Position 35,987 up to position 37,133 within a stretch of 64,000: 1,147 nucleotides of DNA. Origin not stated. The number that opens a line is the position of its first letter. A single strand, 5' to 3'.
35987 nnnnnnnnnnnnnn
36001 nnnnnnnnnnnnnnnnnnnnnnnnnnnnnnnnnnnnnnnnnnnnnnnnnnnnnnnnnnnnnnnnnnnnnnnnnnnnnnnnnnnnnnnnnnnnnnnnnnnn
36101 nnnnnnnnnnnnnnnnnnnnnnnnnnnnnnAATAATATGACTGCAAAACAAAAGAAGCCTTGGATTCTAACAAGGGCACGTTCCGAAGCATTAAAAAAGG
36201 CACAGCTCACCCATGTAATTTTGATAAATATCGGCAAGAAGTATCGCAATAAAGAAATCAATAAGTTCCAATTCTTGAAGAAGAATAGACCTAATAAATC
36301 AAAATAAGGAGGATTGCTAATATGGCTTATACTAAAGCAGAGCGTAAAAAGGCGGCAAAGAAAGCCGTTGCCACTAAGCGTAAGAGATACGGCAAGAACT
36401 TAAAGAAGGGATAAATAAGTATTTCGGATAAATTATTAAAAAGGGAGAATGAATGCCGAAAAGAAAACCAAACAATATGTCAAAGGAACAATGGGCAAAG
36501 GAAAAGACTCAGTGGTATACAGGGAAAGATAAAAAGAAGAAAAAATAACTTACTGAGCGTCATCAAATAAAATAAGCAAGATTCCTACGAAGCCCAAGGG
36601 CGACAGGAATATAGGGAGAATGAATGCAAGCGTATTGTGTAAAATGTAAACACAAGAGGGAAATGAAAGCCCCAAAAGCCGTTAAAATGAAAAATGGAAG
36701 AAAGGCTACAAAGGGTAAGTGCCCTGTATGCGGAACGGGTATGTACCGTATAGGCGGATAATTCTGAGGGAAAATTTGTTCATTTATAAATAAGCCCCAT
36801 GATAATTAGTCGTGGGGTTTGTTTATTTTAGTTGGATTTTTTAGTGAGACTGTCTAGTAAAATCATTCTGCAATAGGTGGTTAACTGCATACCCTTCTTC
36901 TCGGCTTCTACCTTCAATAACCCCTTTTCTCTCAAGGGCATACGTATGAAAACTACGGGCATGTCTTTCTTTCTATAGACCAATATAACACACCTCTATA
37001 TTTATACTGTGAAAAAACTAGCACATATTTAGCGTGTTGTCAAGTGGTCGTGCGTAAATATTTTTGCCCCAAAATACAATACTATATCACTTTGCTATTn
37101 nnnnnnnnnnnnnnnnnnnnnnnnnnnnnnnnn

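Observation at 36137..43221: Two clusters of at least 15 tiny, extremely Lys/Arg-rich proteins with near-consensus Shine-Dalgarno sites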

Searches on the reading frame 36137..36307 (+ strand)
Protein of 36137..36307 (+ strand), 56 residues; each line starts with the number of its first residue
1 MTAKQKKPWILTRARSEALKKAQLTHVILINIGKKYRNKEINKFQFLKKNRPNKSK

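Call 8: search_protein_families(library=pfam, max_evalue=0.1, proteins=[window:36137-36307:+])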
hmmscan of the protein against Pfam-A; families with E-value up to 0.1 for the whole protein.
window:36137-36307:+ (56 aa): 0 families

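Call 57: search_protein_families(library=phrogs, max_evalue=0.001, proteins=[window:36137-36307:+])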
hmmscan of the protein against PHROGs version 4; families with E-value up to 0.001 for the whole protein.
window:36137-36307:+ (56 aa): 0 families

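Call 63: search_solved_structures(query=A3, max_evalue=10)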
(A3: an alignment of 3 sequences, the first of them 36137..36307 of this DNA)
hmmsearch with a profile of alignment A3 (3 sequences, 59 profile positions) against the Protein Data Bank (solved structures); distinct sequences matched with E-value up to 10: 2.
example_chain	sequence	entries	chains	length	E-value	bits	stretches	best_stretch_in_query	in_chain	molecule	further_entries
3e9c_A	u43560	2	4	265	0.81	12.7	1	12-35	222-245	Zgc:56074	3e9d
3e9e_A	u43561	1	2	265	0.82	12.7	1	12-35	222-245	Zgc:56074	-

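Call 109: predict_structure(protein=window:36137-36307:+)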
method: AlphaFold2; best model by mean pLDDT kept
length: 56 residues; sequences in the alignment: 1
mean_pLDDT: 86.9   pTM: 0.50
mean pLDDT of the five models: 86.9, 86.7, 83.5, 81.9, 81.0
residues with pLDDT >= 90: 31; 70-90: 17; 50-70: 8; < 50: 0
segments of 3 or more residues with pLDDT < 50: none
pLDDT, mean of each block of 10 residues (from residue 1): 70 89 97 97 90 72
secondary structure, 60 per line:
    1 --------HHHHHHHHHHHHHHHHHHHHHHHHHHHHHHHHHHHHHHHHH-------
elements in order: H9-49

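Call 110: search_protein_families(library=ncbifam, max_evalue=0.1, proteins=[window:36137-36307:+])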
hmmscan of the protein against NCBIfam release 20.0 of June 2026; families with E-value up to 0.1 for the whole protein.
window:36137-36307:+ (56 aa): 0 families

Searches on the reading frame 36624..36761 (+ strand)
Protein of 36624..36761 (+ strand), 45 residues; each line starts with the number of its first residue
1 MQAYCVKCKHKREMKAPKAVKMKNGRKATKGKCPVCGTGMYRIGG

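Call 8: search_protein_families(library=pfam, max_evalue=0.1, proteins=[window:36624-36761:+])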
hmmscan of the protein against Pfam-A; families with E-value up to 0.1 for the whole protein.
window:36624-36761:+ (45 aa): 8 families
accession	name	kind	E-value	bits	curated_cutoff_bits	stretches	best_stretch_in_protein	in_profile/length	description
PF18930.5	DUF5679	-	1e-16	61.2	27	1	4-43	1-40/40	Domain of unknown function (DUF5679)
PF21349.2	RUBY_RBDX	-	0.011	15.6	26.5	0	32-38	18-24/30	Rubrerythrin, rubredoxin-like domain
PF09723.15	Zn_ribbon_8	-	0.015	15.7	34.4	1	5-39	8-35/41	Zinc ribbon domain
PF19335.5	HMBD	-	0.019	15.3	23.6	1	25-38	10-23/28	Heavy metal binding domain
PF25208.1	DUF7838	-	0.022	15.1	28.5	1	1-45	5-48/55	Domain of unknown function (DUF7838)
PF24292.1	DUF7479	-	0.025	15.1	27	1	3-38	3-38/60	Domain of unknown function (DUF7479)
PF11682.14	Zn_ribbon_11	-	0.027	14.5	24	0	33-41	21-29/37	Probable zinc-ribbon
PF01155.25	HypA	-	0.058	13.9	28.9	1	2-43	70-99/112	Hydrogenase/urease nickel incorporation, metallochaperone, hypA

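Call 57: search_protein_families(library=phrogs, max_evalue=0.001, proteins=[window:36624-36761:+])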
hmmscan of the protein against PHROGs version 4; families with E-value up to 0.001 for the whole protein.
window:36624-36761:+ (45 aa): 0 families

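Call 64: search_solved_structures(query=window:36624-36761:+, max_evalue=10)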
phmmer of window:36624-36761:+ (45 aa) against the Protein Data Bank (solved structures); distinct sequences matched with E-value up to 10: 5.
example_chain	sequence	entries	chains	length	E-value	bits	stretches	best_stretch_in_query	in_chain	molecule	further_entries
2k5c_A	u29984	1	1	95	0.64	14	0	32-41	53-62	uncharacterized protein PF0385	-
1l8d_A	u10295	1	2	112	1.3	13.1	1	27-38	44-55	DNA double-strand break repair rad50 ATPase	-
3l0a_A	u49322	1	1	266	2.8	12.1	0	4-37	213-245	Putative exonuclease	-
9fhl_a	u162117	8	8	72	4.2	11.5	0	5-40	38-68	aS34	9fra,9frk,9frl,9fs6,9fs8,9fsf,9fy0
6zff_A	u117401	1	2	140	6.7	10.9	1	27-38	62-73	DNA double-strand break repair Rad50 ATPase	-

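Call 80: search_dna_similar(query=window:36624-36761:+, collection=phages, mode=protein, max_evalue=0.01)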
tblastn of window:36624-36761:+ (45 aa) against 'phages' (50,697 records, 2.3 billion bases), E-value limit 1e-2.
Records with a match: 1; places in all: 1; records where one place covers at least 80% of the query: 1.
Best place of each record, by identity: <60% 1.
By first word of the organism name: Bacteriophage 1.
By host as written in the record: - 1.
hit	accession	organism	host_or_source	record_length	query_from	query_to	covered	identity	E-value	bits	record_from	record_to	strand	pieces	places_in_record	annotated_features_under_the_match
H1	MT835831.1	Bacteriophage sp.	human fecal samples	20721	4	45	93%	52.4%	7e-4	40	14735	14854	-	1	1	record has no annotation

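Call 110: search_protein_families(library=ncbifam, max_evalue=0.1, proteins=[window:36624-36761:+])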
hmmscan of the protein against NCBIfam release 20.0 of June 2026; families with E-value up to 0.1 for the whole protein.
window:36624-36761:+ (45 aa): 4 families
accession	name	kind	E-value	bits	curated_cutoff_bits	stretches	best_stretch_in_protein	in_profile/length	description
NF041909.1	HVO_2753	equivalog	0.02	14.7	80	0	24-42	20-38/59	HVO_2753 family zinc finger protein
NF033497.1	rubre_like_arch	subfamily_domain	0.051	13.3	32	0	29-41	15-27/34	rubrerythrin-like domain-containing protein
NF001753.0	PRK00481.1-3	subfamily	0.073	12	243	1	2-38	122-157/252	NAD-dependent protein deacylase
NF038384.1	zinc_YnfU_fam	subfamily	0.075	12.6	36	1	14-38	1-24/52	YnfU family zinc-binding protein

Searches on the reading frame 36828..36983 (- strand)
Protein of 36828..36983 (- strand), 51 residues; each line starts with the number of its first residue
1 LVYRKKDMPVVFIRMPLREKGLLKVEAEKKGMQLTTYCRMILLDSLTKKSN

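Call 8: search_protein_families(library=pfam, max_evalue=0.1, proteins=[window:36828-36983:-])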
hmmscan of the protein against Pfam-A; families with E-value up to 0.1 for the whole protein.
window:36828-36983:- (51 aa): 2 families
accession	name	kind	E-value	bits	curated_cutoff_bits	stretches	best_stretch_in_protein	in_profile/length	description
PF21983.2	NikA-like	-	0.0036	17.9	27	1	11-44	7-40/72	Mobilization protein NikA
PF19807.5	DUF6290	-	0.012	16.2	27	1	8-45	1-38/72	Family of unknown function (DUF6290)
